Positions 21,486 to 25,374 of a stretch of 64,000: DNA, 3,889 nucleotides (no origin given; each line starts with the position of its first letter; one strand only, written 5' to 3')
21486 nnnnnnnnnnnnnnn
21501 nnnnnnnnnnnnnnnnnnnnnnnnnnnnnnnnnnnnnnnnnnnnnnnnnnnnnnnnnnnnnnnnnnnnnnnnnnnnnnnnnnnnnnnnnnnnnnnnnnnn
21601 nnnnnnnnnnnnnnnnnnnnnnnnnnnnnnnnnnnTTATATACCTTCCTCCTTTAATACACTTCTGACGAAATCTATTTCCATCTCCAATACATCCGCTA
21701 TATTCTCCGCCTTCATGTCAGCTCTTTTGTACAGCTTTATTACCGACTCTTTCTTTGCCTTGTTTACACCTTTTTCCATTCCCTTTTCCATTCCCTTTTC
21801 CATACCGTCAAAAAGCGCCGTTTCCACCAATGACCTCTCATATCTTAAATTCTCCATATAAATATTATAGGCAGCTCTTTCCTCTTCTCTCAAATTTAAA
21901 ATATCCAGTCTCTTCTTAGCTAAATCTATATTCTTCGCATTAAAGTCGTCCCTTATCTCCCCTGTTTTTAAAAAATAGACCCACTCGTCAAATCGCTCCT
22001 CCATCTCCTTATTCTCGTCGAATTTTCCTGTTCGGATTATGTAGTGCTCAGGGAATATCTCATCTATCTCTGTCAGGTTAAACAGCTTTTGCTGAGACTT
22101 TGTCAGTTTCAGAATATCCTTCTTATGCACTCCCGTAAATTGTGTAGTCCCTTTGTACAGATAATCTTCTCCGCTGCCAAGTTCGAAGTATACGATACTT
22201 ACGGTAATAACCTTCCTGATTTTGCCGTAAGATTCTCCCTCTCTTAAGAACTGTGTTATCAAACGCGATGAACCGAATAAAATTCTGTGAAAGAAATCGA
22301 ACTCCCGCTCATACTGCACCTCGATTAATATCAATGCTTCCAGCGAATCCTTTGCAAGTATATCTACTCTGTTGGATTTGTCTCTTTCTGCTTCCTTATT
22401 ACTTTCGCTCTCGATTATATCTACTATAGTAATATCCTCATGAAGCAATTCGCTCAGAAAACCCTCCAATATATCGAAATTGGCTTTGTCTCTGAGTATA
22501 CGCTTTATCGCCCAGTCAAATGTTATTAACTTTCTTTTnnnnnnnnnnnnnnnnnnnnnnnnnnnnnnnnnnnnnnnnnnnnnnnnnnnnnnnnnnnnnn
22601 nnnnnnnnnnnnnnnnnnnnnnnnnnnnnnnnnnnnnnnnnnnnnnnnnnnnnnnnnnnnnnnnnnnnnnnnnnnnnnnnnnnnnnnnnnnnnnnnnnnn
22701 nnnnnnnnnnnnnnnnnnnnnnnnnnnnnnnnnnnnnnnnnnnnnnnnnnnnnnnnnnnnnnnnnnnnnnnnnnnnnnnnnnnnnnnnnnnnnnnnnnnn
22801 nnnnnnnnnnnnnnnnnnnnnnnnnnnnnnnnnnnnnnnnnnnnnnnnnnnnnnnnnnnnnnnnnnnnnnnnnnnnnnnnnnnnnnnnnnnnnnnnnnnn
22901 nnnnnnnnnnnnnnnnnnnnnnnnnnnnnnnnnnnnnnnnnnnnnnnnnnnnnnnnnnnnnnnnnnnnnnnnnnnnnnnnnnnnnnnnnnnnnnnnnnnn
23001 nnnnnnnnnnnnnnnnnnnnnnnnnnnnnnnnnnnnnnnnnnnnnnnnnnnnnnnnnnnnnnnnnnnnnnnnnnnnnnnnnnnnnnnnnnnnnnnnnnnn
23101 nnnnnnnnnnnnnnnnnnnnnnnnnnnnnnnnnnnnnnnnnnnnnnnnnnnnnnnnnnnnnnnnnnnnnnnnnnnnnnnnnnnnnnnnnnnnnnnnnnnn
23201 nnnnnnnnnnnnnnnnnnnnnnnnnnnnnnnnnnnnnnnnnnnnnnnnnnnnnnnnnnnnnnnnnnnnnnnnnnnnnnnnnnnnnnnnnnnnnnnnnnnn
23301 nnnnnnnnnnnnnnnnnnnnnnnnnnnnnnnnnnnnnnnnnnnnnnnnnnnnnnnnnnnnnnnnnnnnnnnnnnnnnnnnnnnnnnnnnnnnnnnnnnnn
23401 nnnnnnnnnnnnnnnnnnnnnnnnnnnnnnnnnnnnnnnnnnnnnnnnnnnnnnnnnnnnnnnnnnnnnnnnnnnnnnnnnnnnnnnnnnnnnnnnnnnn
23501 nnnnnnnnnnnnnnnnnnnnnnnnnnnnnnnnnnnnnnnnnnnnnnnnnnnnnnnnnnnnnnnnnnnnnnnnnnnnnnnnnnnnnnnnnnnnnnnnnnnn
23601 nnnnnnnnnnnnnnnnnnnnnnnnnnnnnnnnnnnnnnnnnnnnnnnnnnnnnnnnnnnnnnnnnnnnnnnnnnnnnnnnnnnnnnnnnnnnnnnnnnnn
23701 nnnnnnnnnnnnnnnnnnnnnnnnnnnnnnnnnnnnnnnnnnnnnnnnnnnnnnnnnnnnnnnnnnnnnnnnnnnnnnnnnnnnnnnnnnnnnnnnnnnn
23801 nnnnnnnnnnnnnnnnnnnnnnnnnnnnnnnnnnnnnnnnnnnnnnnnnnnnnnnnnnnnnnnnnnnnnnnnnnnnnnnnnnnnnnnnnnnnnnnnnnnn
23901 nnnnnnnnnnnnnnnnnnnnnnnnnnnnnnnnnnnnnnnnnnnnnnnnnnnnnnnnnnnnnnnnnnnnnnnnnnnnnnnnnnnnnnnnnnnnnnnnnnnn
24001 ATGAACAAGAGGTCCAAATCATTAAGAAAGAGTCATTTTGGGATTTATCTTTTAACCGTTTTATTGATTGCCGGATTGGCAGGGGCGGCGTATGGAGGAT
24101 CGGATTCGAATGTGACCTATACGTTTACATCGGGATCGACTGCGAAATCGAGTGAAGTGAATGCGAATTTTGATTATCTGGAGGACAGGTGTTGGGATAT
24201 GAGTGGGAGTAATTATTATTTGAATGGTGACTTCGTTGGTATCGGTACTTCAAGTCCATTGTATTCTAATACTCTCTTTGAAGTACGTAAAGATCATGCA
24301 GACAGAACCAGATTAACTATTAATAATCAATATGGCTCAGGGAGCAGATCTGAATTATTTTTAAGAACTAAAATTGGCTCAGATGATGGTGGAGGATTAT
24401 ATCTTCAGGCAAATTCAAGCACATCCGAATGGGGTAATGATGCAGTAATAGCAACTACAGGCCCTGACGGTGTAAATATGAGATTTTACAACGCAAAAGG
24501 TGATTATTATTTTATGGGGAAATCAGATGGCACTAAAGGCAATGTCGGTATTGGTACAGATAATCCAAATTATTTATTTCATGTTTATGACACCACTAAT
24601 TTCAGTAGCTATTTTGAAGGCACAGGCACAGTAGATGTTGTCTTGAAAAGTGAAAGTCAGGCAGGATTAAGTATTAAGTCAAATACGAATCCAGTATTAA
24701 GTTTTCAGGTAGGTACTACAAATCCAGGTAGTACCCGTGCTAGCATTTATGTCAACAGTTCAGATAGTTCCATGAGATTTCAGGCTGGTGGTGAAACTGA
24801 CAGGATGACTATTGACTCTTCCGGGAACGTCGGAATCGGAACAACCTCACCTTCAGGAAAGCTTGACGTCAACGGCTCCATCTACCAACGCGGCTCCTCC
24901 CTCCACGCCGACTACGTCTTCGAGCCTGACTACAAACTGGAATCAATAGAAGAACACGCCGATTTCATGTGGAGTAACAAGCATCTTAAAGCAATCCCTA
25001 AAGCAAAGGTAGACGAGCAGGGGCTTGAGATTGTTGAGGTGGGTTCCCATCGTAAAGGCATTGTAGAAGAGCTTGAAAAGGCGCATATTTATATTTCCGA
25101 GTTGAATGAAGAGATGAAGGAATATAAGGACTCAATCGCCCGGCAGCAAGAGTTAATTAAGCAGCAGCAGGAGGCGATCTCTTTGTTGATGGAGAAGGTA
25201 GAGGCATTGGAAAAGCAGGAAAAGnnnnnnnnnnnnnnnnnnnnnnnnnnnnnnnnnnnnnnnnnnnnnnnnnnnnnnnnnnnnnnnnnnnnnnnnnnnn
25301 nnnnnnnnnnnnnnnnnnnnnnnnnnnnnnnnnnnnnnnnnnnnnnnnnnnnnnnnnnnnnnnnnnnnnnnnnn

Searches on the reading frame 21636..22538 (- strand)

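Call 44: search_protein_families(library=ncbifam, proteins=[window:21636-22538:-])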
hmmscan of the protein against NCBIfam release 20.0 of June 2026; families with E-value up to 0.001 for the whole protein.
window:21636-22538:- (300 aa): 1 family
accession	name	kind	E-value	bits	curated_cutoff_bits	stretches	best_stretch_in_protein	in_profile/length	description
TIGR01784.1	T_den_put_tspse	subfamily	1e-22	81.2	52.1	1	7-292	2-271/273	Rpn family recombination-promoting nuclease/putative transposase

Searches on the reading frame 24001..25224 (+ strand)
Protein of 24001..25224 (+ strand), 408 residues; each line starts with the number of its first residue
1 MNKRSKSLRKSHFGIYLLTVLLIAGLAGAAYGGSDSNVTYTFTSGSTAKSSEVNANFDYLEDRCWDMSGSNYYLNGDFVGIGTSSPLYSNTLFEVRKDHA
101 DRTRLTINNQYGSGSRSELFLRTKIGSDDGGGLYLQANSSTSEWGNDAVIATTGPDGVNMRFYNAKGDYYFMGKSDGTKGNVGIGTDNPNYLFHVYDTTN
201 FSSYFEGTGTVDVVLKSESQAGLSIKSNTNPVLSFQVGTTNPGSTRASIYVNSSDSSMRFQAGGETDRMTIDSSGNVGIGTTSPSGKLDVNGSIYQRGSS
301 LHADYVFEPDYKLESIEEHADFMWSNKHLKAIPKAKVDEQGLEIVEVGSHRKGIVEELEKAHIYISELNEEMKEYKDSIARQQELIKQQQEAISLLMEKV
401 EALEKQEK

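Call 3: search_protein_families(library=ncbifam, proteins=[window:24001-25224:+])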
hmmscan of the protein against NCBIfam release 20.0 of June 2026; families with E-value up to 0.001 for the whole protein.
window:24001-25224:+ (408 aa): 0 families

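Call 4: search_protein_families(library=pfam, proteins=[window:24001-25224:+])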
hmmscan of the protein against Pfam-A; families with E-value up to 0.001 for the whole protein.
window:24001-25224:+ (408 aa): 0 families

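Call 45: find_homologous_proteins(query=window:24001-25224:+)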
Query window:24001-25224:+ (408 aa): 3269 proteins with E <= 0.001 among 8000 candidates; the best 120 are listed.
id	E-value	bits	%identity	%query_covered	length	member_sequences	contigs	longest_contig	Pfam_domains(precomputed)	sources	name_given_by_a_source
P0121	1.6e-267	905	100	100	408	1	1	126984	-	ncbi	-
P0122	2.9e-68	249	63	29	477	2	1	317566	-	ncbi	ncbi:MAG: hypothetical protein ACMUJM_02880 [bacterium]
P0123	2.1e-64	236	68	29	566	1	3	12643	-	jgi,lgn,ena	jgi:hypothetical protein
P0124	1.2e-63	234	49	55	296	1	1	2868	-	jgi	jgi:hypothetical protein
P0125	1.5e-63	233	34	99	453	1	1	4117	-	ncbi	-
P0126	1.7e-63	233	37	92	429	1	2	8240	-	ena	-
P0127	1.2e-61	227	39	79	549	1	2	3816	-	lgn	-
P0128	3.7e-61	225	50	50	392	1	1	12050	-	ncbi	-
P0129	1.8e-60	223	35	96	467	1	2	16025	-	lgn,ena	-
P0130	1.9e-60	223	40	76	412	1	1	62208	-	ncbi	-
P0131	1.9e-60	223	36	77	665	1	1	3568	-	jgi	jgi:hypothetical protein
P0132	2.5e-60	223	48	50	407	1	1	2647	-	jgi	-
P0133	5.2e-60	222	63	31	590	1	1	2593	-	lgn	-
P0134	1.2e-59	220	50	52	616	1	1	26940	-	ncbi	ncbi:MAG: hypothetical protein AB1499_00215 [Nitrospirota bacterium]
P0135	1.5e-59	220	48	59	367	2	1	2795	-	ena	-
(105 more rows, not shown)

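Call 46: find_encoding_contigs(protein=P0121, flank=200, max_places=2)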
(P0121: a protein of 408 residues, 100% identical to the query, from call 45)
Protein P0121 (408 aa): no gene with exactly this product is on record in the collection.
